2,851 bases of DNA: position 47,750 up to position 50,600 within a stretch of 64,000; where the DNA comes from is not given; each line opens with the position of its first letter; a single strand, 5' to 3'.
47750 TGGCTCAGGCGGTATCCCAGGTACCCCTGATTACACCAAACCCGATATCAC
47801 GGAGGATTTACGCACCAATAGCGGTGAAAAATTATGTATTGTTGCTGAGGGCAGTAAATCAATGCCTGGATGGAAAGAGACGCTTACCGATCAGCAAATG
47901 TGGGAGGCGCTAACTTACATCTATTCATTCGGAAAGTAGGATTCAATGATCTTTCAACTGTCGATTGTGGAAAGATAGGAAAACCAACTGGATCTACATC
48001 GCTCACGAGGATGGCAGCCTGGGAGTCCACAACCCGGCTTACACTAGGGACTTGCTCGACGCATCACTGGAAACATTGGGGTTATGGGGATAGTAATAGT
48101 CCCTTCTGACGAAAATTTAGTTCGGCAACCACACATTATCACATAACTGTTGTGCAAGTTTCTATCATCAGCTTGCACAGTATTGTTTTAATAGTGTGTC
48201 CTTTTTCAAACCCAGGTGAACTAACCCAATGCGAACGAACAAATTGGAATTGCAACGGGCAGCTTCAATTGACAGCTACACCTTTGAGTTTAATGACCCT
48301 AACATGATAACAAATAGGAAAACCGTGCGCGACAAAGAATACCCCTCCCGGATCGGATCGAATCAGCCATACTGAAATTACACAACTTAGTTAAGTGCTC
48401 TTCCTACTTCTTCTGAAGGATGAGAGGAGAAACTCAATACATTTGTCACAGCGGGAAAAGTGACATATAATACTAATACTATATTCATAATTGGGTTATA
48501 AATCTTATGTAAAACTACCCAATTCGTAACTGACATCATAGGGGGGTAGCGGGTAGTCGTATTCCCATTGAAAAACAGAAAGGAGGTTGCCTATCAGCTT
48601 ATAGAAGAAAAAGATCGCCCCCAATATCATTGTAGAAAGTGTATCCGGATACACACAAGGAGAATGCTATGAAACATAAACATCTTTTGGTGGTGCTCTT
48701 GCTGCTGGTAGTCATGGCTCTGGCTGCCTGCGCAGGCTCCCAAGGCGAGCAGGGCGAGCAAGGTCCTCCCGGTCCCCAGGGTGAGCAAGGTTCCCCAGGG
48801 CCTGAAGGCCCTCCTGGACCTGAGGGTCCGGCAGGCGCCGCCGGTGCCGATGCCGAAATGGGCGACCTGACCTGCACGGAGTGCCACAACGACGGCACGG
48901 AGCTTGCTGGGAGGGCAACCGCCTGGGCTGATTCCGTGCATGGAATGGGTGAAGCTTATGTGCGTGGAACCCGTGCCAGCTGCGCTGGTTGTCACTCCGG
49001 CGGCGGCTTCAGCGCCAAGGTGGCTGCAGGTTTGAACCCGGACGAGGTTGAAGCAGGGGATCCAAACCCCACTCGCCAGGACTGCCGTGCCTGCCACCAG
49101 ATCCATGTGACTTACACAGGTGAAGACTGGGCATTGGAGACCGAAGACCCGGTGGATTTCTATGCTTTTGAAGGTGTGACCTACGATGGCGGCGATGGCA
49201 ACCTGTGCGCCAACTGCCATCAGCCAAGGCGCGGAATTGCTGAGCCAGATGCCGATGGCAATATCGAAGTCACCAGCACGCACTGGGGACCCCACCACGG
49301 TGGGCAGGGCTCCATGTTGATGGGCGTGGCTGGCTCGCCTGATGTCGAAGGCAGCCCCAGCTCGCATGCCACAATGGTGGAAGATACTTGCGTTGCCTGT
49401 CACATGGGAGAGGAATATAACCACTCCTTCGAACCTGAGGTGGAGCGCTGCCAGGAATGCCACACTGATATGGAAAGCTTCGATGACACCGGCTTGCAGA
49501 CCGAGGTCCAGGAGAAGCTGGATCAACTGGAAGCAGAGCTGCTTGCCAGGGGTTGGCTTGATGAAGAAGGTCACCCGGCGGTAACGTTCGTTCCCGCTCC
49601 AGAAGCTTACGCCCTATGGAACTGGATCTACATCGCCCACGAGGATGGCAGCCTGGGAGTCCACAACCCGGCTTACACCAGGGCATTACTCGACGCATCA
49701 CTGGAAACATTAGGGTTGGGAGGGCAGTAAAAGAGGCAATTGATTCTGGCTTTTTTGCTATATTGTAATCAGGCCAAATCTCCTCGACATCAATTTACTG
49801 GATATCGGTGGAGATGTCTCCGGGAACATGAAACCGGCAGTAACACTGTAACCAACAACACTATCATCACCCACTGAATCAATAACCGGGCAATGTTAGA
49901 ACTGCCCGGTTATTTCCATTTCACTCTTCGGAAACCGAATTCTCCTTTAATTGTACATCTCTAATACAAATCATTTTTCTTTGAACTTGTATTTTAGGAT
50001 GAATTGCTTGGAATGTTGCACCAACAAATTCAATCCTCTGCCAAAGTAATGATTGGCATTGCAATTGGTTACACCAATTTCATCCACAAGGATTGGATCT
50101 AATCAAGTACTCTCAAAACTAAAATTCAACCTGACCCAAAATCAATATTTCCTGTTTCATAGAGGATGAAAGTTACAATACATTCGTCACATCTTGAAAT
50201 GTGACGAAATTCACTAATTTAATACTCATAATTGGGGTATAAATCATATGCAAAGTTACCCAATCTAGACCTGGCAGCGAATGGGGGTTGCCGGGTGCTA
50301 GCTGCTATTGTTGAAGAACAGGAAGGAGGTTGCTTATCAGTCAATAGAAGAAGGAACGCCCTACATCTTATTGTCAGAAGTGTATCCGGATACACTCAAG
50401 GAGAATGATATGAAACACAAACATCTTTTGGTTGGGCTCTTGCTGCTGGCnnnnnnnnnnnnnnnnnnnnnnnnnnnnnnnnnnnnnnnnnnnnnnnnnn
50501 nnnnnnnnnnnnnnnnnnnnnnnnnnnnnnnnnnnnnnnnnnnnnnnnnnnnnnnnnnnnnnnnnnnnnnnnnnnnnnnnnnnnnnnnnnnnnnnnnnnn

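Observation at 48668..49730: Hexahaem lipoprotein cytochrome with a 13-triplet collagen-like stalk; member of a tandem paralogue array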

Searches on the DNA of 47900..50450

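Call 52: search_rna_families(source=window, start=47900, end=50450, threshold=evalue, max_evalue=1)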
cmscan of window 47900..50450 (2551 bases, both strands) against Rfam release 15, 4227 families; matches with E-value up to 1: 1.
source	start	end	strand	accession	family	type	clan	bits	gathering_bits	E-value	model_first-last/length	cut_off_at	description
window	49876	49919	-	RF00445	MIR399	Gene; miRNA;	-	22.3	57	0.068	1-117/117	no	mir-399 microRNA precursor family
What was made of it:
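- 49871..49904 (+): Terminator-like hairpin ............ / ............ downstream of the stop codon. A weak Rfam chance hit covers the same hairpin (call 52).
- Tried and rejected: Rfam gave only a chance miRNA hit on the terminator hairpin (call 52).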
